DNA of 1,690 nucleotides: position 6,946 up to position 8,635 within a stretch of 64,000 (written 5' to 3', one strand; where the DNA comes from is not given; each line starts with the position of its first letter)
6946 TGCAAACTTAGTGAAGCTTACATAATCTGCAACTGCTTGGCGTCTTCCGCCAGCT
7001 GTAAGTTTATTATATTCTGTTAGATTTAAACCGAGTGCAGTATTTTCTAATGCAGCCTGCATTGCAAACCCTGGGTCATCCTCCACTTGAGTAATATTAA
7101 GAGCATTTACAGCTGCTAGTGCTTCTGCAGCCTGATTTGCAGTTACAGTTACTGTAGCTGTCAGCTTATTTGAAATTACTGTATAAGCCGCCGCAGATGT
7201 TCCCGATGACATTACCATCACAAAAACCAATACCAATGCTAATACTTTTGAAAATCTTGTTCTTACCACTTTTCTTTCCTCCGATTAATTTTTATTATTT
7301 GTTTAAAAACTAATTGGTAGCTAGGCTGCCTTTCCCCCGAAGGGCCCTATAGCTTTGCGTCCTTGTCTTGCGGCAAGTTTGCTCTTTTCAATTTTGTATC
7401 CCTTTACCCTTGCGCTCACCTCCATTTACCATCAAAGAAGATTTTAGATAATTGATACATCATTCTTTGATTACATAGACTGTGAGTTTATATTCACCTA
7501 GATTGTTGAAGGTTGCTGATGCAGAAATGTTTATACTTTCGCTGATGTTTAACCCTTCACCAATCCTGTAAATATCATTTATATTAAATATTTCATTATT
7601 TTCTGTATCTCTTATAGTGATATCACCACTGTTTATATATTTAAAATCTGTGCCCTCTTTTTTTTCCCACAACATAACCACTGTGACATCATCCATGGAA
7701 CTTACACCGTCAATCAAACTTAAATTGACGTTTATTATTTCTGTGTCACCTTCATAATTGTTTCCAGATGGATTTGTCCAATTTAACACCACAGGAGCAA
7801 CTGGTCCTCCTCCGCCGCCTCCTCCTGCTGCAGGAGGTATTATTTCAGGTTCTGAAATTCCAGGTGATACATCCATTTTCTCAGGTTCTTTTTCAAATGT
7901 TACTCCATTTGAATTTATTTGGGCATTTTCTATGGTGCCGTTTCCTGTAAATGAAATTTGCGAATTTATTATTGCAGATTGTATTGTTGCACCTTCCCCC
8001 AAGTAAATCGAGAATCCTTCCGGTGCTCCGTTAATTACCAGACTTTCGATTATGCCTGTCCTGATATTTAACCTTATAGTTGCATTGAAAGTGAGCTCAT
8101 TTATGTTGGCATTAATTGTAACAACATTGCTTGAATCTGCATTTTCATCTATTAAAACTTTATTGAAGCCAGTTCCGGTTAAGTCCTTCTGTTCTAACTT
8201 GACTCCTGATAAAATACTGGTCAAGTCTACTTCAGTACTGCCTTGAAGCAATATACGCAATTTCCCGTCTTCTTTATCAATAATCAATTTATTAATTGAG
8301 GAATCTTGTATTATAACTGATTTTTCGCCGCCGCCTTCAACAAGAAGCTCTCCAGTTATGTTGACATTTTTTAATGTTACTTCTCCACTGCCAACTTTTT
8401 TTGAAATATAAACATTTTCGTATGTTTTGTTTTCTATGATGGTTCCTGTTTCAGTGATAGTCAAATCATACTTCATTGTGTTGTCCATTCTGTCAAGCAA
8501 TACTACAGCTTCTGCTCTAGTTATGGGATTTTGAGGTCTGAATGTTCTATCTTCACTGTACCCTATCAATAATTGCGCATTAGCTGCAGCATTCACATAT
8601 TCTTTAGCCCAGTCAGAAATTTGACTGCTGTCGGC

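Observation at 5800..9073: SLH anchor plus non-SLH secreted protein share an Ig-like domain: a possible anchored fibre or two-part S-layer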

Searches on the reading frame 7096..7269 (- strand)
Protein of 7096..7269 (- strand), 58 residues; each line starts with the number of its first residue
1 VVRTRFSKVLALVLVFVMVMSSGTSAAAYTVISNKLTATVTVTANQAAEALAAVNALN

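Call 37: find_related_loci(query=A5, collection=genome_contigs, flank=6000)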
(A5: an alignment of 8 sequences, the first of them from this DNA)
Query A5 (58 aa) in genome_contigs; peptide patterns used: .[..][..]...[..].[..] (x = any residue, [..] = any of these).
201 stretches matched a pattern; 1 encode a relative of the query (tblastn E <= 1e-3); 1 distinct loci.
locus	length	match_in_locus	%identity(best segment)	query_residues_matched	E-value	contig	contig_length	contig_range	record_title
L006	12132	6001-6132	68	1-44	1e-12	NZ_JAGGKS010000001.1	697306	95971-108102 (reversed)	Sedimentibacter acidaminivorans strain DSM 24004 Ga0454127_01, whole genome shotgun sequence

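Call 46: find_related_loci(query=A5, collection=metagenome_contigs, flank=5000)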
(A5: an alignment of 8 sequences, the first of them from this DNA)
Query A5 (58 aa) in metagenome_contigs; peptide patterns used: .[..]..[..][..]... (x = any residue, [..] = any of these).
232 stretches matched a pattern, but none encodes a relative of the query by tblastn (E <= 1e-3).

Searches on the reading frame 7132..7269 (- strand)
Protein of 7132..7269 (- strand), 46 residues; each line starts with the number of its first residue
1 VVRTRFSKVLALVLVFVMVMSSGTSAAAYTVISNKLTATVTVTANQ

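Call 45: find_homologous_proteins(query=A6, max_evalue=1)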
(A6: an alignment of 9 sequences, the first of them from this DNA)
Query A6 (9 sequences): 1785 candidates shared short words with the query, none scored E <= 1.

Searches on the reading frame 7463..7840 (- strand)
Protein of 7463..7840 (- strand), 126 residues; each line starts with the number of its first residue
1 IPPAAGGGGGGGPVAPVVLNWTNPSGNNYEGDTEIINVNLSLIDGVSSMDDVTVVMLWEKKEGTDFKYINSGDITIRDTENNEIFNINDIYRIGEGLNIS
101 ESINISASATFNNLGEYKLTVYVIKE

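Call 47: find_related_loci(query=A2, collection=metagenome_contigs, flank=5000)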
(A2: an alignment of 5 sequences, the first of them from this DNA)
Query A2 (114 aa) in metagenome_contigs; peptide patterns used: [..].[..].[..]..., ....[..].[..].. (x = any residue, [..] = any of these).
66 stretches matched a pattern, but none encodes a relative of the query by tblastn (E <= 1e-3).

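Call 75: predict_structure(alignment_id=A8)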
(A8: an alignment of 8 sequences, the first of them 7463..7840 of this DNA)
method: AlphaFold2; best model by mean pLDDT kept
length: 126 residues; sequences in the alignment: 8
mean_pLDDT: 75.3   pTM: 0.65
mean pLDDT of the five models: 75.3, 74.0, 73.8, 72.1, 46.3
residues with pLDDT >= 90: 2; 70-90: 94; 50-70: 11; < 50: 19
segments of 3 or more residues with pLDDT < 50: 1-16
pLDDT, mean of each block of 10 residues (from residue 1): 35 46 58 84 79 87 87 86 79 85 86 86 82
secondary structure, 60 per line:
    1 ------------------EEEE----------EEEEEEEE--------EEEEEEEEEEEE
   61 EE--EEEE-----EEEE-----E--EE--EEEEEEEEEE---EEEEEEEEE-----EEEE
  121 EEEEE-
elements in order: E19-22 E33-40 E49-62 E65-68 E74-77 E90-99 E103-111 E117-125

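Call 77: fold_search(model_id=the predicted structure, library=pdb)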
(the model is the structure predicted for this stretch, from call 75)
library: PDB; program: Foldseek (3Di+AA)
matches with E <= 10: 1405; with E <= 0.001: 0
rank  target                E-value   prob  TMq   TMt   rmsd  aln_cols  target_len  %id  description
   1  3afg_B                3.8e-03  0.97  0.33  0.11   9.7       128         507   12  Crystal structure of ProN-Tk-SP from Thermococcus kodakaraensis (released 2010-08-04)
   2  9wcb_F                7.8e-03  0.89  0.34  0.27  11.7       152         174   16  Open state of A8 gpJ 713 central tail fiber with OmpC G17 from E. coli EDL933 (released 2026-01-28)
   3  7vrn_B                8.2e-03  0.30  0.22  0.08  18.1       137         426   11  Structure of infectious bursal disease virus Gt strain (released 2022-03-30)
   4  9i0y_a                8.7e-03  0.72  0.28  0.29   9.9       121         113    9  Recombinant Ena2A fibers (released 2025-03-12)
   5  3afg_A                9.2e-03  0.89  0.33  0.11   9.0       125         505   13  Crystal structure of ProN-Tk-SP from Thermococcus kodakaraensis (released 2010-08-04)
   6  9i0y_0                1.0e-02  0.69  0.28  0.29   9.6       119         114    9  Recombinant Ena2A fibers (released 2025-03-12)
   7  9wca_F                1.3e-02  0.72  0.32  0.17  11.6       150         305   17  Closed state of A8 gpJ 713 central tail fiber (released 2026-01-28)
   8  9mqb_A                1.5e-02  0.82  0.27  0.06  13.5       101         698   11  Vitamin K-dependent gamma-carboxylase with Osteocalcin (mutant) and vitamin K hydroquinone and calcium (released 2025-10-08)
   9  5jne_E                1.6e-02  0.95  0.38  0.17   7.3       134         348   10  E2-SUMO-Siz1 E3-SUMO-PCNA complex (released 2016-08-10)
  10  5n2b_A                1.7e-02  0.97  0.43  0.38   8.1       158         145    8  The crystal structure of Burkholderia pseudomallei antigen and type I fimbria protein BPSL1626. (released 2018-01-17)
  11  5jne_A                1.7e-02  0.96  0.39  0.17   7.2       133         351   11  E2-SUMO-Siz1 E3-SUMO-PCNA complex (released 2016-08-10)
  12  7a02_A                1.9e-02  0.95  0.37  0.40   9.4       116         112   14  Bacillus endospore appendages form a novel family of disulfide-linked pili (released 2021-04-28)
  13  3lh9_B                1.9e-02  0.90  0.38  0.20  10.1       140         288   12  Crystal structure of mouse VPS26B(L197S/R199E) in spacegroup P41 21 2 (released 2010-02-02)
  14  9ues_B                1.9e-02  0.85  0.33  0.13   9.8       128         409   12  Crystal structure of an inactive TKSP mutant in complex with the TKS propeptide (released 2026-02-18)
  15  9bvq_A                1.9e-02  0.60  0.24  0.06  13.4       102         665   13  Vitamin K-dependent gamma-carboxylase with TMG2 propeptide and glutamate-rich region (released 2025-01-22)
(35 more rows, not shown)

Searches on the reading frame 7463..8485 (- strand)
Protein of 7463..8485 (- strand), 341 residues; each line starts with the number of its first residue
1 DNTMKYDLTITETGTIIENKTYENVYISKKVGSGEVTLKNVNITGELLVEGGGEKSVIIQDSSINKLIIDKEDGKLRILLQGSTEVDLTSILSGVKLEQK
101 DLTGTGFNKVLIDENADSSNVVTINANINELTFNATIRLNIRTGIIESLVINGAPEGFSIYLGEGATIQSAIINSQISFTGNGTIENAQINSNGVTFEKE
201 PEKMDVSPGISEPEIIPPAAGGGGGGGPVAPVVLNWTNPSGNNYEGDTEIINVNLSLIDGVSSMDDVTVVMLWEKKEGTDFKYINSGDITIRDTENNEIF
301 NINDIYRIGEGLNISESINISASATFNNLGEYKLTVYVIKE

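Call 8: find_homologous_proteins(query=window:7463-8485:-)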
Query seq(341 aa) (341 aa): 4 proteins with E <= 0.001 among 3322 candidates.
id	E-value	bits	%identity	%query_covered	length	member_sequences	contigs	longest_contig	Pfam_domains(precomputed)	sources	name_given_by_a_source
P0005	2.1e-89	318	78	33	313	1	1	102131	-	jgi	jgi:hypothetical protein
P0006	1.1e-66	244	100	38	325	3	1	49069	PF00395.26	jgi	-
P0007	4.1e-27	114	57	38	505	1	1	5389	PF16227.12,PF22359.3,PF02368.25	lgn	-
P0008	6.5e-13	67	27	62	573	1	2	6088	PF00395.26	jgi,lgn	-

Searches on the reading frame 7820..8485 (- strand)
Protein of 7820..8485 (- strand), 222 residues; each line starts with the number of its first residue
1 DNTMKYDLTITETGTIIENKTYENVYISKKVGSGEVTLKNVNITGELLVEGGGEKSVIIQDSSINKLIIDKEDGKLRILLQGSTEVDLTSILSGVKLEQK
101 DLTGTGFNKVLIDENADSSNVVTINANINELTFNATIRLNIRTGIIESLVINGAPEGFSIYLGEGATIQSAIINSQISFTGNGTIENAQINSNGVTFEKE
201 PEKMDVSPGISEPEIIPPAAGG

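Call 87: search_solved_structures(query=window:7820-8485:-, max_evalue=0.1, show_alignments=3)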
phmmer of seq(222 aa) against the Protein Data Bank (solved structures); distinct sequences matched with E-value up to 0.1: 2.
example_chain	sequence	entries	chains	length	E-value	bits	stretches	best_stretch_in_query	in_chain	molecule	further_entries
5gzt_B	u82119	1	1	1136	1.1e-16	64.6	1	57-205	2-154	Chitinase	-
5gzt_A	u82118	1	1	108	0.043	17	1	6-54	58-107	Chitinase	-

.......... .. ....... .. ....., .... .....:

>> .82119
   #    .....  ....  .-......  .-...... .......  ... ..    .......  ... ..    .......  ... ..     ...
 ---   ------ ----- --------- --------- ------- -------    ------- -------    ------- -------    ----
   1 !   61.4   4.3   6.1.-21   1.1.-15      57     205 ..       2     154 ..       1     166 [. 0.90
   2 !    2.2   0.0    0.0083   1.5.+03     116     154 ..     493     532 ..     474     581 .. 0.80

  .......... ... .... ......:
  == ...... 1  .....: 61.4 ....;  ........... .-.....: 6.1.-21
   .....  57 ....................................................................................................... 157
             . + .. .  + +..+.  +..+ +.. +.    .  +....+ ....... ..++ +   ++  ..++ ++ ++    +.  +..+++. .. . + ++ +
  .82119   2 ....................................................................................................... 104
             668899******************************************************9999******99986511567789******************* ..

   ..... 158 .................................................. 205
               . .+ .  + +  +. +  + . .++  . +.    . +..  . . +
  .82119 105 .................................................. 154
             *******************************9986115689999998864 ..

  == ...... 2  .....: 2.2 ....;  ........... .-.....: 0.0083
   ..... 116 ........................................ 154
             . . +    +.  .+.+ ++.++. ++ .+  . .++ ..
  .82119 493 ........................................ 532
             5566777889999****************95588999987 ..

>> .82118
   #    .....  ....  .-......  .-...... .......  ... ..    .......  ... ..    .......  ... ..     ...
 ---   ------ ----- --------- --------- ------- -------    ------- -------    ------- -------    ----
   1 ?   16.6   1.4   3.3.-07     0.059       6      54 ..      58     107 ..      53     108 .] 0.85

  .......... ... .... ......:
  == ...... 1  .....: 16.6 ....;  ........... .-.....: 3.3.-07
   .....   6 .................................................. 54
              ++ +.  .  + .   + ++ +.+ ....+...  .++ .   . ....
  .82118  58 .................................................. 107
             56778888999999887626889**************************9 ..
